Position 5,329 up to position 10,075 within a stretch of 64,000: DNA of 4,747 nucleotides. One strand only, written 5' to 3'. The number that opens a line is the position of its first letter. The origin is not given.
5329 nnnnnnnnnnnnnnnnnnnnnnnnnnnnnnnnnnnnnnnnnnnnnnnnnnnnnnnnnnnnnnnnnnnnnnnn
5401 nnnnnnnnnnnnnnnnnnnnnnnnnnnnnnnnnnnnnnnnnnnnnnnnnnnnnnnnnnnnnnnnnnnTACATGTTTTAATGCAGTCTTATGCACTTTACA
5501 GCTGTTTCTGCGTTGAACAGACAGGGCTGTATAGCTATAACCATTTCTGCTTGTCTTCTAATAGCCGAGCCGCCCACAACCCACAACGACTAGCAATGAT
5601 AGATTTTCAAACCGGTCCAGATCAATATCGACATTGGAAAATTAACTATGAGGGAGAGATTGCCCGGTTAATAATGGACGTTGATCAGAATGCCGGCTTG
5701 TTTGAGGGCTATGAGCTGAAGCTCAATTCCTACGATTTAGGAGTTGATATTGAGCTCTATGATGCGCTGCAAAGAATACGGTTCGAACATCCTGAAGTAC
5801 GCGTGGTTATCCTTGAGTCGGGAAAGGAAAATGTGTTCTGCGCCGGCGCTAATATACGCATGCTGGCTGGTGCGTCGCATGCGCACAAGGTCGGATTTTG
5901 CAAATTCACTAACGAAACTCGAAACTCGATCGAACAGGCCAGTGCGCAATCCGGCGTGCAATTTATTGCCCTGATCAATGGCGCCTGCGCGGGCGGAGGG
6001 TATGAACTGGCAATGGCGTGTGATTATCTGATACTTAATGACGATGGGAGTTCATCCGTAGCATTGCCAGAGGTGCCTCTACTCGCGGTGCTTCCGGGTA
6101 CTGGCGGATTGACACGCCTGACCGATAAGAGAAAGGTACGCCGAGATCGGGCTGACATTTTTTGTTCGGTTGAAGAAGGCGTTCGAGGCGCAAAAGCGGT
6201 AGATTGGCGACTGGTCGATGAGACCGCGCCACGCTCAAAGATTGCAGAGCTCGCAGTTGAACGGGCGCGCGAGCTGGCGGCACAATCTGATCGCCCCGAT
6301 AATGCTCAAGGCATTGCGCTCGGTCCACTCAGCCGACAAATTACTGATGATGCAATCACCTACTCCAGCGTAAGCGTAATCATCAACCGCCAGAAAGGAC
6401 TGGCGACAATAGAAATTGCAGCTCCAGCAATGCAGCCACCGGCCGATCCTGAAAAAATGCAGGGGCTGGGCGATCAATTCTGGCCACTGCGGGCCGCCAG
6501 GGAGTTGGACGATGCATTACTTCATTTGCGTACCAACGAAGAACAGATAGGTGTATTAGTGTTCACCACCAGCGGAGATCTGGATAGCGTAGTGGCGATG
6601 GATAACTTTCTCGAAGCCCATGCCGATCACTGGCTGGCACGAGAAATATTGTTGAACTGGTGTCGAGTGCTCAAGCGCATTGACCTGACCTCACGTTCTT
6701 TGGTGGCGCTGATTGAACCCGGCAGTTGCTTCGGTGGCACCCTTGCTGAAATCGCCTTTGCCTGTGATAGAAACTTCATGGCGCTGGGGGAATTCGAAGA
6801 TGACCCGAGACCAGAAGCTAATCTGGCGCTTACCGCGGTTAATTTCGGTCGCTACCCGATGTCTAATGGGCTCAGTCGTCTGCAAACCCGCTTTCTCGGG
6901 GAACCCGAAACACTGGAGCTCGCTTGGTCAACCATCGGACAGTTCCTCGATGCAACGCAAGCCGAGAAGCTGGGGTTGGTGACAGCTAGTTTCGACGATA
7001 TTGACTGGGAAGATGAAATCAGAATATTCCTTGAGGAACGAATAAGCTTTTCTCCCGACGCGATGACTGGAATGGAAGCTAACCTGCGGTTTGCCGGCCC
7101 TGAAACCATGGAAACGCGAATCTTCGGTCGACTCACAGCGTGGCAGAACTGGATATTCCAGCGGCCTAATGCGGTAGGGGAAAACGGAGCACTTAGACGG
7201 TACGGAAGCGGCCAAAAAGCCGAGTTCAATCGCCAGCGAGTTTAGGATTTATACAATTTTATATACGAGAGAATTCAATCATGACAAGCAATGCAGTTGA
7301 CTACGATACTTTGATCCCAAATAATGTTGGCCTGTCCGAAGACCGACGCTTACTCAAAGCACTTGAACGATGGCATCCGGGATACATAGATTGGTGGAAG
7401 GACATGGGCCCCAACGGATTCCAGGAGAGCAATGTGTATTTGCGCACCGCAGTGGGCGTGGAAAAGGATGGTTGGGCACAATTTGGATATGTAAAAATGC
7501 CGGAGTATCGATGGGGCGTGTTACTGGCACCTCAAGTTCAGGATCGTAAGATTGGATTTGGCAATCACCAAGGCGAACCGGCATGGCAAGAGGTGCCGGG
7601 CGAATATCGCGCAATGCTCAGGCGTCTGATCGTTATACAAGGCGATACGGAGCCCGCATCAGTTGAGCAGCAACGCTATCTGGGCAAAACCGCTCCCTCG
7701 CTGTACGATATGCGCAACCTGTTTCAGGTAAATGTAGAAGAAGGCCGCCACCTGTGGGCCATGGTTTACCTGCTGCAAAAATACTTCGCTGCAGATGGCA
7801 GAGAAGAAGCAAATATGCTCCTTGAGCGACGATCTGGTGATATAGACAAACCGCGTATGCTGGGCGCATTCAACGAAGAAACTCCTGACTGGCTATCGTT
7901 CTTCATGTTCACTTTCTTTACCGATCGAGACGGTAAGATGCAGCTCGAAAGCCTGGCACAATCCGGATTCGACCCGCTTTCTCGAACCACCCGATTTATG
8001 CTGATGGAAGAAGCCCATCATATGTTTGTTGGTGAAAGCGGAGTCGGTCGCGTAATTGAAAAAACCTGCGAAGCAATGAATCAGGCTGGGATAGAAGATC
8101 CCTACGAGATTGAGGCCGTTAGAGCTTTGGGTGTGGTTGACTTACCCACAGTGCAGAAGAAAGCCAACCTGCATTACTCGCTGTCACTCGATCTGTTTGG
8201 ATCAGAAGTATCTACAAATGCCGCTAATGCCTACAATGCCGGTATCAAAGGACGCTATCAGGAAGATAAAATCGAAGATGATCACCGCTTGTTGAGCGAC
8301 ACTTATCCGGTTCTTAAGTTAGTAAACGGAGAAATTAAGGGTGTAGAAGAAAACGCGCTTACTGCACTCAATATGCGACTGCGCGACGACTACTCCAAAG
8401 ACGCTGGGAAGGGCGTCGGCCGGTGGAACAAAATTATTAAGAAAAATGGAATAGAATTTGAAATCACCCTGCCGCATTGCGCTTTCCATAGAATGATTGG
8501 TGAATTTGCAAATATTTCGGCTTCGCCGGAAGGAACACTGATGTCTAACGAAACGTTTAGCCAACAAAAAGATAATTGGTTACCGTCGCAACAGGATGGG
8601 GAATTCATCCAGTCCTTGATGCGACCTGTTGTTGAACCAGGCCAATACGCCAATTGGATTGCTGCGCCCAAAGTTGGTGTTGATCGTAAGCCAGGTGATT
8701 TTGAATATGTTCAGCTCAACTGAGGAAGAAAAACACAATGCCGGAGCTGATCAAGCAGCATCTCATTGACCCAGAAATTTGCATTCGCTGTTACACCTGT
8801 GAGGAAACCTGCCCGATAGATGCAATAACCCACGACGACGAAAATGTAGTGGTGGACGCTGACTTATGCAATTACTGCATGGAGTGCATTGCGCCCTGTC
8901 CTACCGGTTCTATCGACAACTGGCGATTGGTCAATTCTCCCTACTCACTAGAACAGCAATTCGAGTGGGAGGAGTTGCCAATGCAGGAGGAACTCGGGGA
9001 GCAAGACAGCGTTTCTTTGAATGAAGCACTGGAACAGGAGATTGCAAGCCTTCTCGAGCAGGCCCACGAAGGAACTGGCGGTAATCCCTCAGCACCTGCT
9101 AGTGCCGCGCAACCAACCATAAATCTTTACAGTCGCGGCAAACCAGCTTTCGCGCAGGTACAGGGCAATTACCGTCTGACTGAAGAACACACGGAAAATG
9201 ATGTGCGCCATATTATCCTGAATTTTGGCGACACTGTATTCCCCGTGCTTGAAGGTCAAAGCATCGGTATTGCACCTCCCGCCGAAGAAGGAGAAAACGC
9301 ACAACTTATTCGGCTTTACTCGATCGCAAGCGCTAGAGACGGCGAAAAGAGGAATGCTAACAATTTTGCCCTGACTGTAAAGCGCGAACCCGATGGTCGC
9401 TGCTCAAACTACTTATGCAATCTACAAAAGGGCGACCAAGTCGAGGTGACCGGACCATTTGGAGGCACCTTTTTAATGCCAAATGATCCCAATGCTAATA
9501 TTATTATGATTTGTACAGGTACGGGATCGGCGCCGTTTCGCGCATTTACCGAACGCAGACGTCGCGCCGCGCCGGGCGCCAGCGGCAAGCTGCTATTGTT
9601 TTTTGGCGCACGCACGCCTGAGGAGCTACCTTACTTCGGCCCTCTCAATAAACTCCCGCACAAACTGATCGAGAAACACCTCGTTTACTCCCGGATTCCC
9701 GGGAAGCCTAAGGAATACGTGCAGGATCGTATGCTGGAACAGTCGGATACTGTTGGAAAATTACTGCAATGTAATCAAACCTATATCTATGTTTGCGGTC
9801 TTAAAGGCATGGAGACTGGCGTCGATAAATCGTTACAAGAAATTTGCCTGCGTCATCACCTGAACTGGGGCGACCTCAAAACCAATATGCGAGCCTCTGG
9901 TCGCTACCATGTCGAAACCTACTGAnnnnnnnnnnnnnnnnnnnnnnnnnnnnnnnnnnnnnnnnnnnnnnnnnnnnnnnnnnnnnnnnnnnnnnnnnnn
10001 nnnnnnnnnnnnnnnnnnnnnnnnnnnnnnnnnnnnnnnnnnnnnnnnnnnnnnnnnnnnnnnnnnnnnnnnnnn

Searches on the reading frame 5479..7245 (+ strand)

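Call 50: search_protein_families(library=pfam, proteins=[window:5479-7245:+], max_evalue=0.00001)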
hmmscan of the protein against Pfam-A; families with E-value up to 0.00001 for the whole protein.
window:5479-7245:+ (588 aa): 2 families
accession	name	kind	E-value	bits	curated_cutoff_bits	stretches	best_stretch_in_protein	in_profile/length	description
PF00378.25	ECH_1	-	4.6e-29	101.9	27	1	82-270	17-194/251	Enoyl-CoA hydratase/isomerase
PF16113.10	ECH_2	-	4.1e-11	43.4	27.2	1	81-259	11-181/335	Enoyl-CoA hydratase/isomerase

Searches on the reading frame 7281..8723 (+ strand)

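Call 50: search_protein_families(library=pfam, proteins=[window:7281-8723:+], max_evalue=0.00001)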
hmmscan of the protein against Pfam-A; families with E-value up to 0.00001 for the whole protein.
window:7281-8723:+ (480 aa): 1 family
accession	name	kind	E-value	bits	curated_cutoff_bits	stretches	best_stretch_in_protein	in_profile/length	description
PF05138.18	PaaA_PaaC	-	3.1e-07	30.3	28.5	1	104-265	9-166/263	Phenylacetic acid catabolic protein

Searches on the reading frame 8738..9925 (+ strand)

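Call 50: search_protein_families(library=pfam, proteins=[window:8738-9925:+], max_evalue=0.00001)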
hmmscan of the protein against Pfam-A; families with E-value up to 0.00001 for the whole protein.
window:8738-9925:+ (395 aa): 8 families
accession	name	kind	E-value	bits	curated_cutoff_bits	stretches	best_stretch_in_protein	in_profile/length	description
PF00175.26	NAD_binding_1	-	9.5e-14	52.4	22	1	257-363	1-108/109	Oxidoreductase NAD-binding domain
PF00037.32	Fer4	-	4.8e-11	42.4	21.1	1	10-31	3-24/24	4Fe-4S binding domain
PF00970.30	FAD_binding_6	-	7.8e-08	33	21.1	1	185-242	42-95/99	Oxidoreductase FAD-binding domain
PF12837.12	Fer4_6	-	1.3e-07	31.6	25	0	10-30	4-24/24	4Fe-4S binding domain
PF13237.11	Fer4_10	-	3.4e-07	30.5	25.5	1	9-55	3-53/53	4Fe-4S dicluster domain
PF12838.12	Fer4_7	-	1.5e-06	29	27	1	15-57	2-51/52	4Fe-4S dicluster domain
PF14697.11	Fer4_21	-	1.6e-06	28.6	35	1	10-58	3-56/59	4Fe-4S dicluster domain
PF13484.11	Fer4_16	-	3.2e-06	28.3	30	0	44-68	2-27/66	4Fe-4S double cluster binding domain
